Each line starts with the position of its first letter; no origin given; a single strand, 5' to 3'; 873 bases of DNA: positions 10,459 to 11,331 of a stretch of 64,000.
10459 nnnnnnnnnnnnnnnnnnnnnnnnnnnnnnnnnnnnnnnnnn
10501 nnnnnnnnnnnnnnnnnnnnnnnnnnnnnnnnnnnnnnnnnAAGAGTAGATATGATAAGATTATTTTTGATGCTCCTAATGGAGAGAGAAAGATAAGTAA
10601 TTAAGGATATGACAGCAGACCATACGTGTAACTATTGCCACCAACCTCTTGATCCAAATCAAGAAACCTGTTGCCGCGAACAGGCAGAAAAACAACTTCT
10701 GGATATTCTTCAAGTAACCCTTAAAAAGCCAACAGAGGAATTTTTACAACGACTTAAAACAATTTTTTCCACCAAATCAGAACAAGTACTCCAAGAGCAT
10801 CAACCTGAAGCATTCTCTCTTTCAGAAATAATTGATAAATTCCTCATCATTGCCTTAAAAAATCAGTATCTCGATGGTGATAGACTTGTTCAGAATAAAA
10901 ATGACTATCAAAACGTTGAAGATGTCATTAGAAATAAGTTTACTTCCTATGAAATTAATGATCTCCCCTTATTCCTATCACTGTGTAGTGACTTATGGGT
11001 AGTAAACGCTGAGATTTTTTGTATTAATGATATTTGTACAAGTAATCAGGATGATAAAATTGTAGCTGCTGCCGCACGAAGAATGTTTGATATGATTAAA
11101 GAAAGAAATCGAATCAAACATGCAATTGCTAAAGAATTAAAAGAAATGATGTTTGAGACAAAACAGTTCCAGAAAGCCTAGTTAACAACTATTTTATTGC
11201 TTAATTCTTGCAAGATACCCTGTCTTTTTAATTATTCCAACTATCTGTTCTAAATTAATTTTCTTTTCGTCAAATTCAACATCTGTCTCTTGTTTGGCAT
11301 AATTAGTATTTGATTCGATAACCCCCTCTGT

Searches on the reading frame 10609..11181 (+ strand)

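Call 7: search_protein_families(library=pfam, proteins=[window:10609-11181:+], max_evalue=0.001)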
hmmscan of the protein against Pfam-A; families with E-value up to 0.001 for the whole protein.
window:10609-11181:+ (190 aa): 0 families

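Call 54: search_protein_families(library=pfam, proteins=[window:10609-11181:+], max_evalue=10)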
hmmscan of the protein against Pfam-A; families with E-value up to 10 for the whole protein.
window:10609-11181:+ (190 aa): 2 families
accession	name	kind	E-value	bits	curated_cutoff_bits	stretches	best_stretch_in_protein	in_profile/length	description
PF19662.4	DUF6165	-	0.0024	18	27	1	70-187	6-115/134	Family of unknown function (DUF6165)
PF12447.13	DUF3683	-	0.084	13.5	27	1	124-187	49-112/114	Protein of unknown function (DUF3683)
